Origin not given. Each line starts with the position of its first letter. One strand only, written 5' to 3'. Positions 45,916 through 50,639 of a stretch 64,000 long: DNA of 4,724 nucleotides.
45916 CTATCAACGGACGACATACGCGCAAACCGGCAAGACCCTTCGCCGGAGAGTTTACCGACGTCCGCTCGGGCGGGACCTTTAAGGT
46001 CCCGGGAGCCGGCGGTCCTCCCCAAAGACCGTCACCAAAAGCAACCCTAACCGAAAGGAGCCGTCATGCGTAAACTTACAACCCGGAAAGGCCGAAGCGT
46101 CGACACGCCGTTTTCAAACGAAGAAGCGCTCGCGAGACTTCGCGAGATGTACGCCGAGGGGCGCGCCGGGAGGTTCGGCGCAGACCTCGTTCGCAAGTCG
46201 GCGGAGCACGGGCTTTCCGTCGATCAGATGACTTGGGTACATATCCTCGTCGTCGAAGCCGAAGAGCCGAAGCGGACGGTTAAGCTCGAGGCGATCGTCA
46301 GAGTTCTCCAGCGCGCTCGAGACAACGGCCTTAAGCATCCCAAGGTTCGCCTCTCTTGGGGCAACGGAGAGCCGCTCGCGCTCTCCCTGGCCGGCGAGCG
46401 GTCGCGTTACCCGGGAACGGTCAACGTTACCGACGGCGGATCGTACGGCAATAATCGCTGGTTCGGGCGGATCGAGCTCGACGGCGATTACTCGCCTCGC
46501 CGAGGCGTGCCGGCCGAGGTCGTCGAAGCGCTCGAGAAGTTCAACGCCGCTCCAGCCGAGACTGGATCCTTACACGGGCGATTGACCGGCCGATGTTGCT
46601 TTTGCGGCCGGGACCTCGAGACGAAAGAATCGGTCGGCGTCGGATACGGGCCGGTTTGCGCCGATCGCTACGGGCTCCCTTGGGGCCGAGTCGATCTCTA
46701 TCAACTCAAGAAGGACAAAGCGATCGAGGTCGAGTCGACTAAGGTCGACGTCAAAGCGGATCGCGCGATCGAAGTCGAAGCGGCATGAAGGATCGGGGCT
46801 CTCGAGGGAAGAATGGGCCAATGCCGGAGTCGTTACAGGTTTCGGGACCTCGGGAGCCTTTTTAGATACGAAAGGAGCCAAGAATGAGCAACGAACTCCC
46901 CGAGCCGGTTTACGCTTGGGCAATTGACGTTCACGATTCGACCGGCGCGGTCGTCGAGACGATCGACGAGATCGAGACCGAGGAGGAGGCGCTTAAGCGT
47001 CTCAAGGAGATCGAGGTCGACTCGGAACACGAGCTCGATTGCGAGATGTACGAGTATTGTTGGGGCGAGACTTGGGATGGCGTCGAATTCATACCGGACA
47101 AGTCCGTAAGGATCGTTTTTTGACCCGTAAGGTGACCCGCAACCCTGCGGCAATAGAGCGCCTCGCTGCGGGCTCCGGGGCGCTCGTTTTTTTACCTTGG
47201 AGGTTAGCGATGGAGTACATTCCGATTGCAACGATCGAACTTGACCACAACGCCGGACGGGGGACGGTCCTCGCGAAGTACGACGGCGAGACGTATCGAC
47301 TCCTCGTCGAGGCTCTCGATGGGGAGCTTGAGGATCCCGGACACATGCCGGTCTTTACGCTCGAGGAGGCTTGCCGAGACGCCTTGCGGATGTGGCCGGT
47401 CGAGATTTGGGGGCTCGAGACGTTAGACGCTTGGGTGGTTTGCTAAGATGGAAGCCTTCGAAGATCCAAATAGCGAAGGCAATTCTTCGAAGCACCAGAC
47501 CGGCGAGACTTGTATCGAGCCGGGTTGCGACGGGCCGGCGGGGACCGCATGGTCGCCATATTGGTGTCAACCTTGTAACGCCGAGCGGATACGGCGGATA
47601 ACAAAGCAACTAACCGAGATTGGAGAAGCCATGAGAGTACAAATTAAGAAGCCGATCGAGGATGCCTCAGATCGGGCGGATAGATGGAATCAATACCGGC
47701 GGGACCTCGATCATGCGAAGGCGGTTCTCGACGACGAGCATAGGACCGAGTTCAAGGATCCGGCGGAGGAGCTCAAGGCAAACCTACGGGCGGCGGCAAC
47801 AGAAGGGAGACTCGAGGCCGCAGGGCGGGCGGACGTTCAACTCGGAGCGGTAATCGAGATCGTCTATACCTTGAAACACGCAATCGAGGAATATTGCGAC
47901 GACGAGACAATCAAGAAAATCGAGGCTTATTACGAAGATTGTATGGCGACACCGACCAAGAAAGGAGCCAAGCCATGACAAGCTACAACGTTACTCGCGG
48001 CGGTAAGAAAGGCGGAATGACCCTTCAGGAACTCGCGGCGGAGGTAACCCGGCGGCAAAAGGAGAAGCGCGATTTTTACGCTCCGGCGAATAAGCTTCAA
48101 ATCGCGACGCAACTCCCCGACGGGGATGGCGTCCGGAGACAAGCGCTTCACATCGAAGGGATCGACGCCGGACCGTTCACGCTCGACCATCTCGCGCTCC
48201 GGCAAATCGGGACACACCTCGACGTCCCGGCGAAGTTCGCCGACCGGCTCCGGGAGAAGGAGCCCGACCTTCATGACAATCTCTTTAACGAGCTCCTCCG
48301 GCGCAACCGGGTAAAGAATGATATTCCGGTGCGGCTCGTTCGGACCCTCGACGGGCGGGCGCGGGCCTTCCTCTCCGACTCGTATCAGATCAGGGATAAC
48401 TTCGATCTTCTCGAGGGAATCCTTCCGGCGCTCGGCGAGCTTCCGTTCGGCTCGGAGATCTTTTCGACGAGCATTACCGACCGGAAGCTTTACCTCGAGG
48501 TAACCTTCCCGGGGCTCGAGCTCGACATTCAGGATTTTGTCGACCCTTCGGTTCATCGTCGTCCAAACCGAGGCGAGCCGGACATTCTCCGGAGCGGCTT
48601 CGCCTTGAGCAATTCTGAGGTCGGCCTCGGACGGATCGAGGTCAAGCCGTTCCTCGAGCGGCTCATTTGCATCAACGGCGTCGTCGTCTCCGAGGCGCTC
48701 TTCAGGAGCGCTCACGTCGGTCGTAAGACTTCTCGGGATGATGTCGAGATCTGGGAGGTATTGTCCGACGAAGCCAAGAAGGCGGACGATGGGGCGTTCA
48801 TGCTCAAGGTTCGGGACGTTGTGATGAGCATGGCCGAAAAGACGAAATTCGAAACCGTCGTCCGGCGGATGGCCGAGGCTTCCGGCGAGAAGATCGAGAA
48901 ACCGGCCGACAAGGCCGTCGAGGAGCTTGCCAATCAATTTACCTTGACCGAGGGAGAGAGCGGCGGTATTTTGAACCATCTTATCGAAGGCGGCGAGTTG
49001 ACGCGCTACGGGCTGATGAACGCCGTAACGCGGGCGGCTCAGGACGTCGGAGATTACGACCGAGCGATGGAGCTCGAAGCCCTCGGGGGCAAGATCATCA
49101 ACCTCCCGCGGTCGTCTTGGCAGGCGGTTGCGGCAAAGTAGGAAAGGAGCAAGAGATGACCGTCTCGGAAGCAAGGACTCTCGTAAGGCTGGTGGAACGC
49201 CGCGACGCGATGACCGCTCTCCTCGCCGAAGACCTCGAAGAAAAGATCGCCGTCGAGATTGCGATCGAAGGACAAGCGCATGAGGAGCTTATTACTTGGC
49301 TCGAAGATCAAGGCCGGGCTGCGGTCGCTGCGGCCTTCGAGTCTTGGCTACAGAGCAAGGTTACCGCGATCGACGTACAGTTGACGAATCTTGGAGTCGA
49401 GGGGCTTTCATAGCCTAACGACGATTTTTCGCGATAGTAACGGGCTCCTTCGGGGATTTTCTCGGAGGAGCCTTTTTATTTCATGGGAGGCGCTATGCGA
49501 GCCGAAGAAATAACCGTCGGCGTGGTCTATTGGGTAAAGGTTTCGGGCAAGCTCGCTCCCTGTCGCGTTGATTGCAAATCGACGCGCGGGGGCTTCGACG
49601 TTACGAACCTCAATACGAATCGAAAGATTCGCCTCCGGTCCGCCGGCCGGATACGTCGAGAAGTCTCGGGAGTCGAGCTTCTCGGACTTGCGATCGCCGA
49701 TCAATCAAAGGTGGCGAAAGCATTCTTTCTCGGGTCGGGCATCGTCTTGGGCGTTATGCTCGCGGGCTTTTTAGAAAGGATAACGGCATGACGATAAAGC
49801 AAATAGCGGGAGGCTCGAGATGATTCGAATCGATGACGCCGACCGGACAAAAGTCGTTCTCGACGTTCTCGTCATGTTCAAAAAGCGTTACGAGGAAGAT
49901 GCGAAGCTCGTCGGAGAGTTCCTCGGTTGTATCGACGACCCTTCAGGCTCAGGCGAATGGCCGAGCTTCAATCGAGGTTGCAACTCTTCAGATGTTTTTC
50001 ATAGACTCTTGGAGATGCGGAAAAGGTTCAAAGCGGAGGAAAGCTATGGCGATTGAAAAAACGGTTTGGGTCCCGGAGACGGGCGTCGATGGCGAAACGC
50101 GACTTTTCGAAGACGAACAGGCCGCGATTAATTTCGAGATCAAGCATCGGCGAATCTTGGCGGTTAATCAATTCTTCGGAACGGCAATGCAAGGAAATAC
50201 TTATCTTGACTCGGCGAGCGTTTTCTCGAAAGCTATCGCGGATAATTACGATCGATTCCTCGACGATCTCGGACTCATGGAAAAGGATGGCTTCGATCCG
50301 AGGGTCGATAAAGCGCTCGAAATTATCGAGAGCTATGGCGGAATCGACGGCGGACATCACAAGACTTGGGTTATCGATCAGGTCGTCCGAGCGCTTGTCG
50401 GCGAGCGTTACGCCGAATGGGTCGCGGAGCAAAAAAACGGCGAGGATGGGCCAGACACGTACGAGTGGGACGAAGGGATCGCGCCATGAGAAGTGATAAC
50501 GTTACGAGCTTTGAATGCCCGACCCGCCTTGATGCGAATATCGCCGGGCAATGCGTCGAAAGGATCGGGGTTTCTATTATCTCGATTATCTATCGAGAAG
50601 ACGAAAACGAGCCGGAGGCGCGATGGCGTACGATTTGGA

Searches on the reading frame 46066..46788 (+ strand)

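Call 48: search_protein_families(library=phrogs, proteins=[window:46066-46788:+], max_evalue=0.001)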
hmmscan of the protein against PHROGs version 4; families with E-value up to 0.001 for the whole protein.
window:46066-46788:+ (240 aa): 3 families
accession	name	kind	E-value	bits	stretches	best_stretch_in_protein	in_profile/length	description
phrog_4046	-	unknown function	2.4e-30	107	1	62-203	165-300/301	-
phrog_636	-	unknown function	2.2e-09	38.9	1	152-204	181-234/254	-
phrog_25989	-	unknown function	4.6e-05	24.6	1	176-201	4-29/70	-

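Call 99: search_protein_families(library=pfam, proteins=[window:46066-46788:+], max_evalue=0.001)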
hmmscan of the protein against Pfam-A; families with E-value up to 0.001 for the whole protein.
window:46066-46788:+ (240 aa): 1 family
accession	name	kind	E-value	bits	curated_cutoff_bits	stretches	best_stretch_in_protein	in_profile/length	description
PF19474.4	DUF6011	-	2.9e-11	43.2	26.6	1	169-202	3-36/37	Family of unknown function (DUF6011)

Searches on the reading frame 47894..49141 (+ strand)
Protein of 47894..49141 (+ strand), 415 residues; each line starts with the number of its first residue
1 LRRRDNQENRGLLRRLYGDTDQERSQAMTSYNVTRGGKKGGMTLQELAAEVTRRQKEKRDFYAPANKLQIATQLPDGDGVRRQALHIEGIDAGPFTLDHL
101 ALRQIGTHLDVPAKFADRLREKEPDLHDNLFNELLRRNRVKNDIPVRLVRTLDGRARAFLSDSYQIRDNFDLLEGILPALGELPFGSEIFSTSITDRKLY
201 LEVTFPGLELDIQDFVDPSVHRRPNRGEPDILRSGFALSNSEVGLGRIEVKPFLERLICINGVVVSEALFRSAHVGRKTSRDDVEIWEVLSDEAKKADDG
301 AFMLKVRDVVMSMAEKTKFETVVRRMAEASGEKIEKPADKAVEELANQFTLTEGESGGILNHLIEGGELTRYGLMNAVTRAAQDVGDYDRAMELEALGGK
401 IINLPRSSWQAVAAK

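Call 48: search_protein_families(library=phrogs, proteins=[window:47894-49141:+], max_evalue=0.001)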
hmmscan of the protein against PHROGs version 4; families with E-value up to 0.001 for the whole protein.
window:47894-49141:+ (415 aa): 1 family
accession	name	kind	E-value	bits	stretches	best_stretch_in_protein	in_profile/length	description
phrog_1362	-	unknown function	1.4e-52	180.1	1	41-404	9-385/391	-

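Call 99: search_protein_families(library=pfam, proteins=[window:47894-49141:+], max_evalue=0.001)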
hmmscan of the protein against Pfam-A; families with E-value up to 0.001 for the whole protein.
window:47894-49141:+ (415 aa): 1 family
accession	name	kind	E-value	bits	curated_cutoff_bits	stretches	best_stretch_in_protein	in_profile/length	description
PF06067.16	DUF932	-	0.0009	19.5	23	0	227-386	57-210/227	Domain of unknown function (DUF932)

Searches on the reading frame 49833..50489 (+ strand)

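Call 48: search_protein_families(library=phrogs, proteins=[window:49833-50489:+], max_evalue=0.001)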
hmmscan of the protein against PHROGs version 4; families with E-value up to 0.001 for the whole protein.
window:49833-50489:+ (218 aa): 1 family
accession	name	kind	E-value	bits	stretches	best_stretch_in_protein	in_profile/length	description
phrog_23179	-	unknown function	2e-07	32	1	149-191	17-58/114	-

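Call 99: search_protein_families(library=pfam, proteins=[window:49833-50489:+], max_evalue=0.001)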
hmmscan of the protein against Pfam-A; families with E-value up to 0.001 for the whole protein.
window:49833-50489:+ (218 aa): 0 families
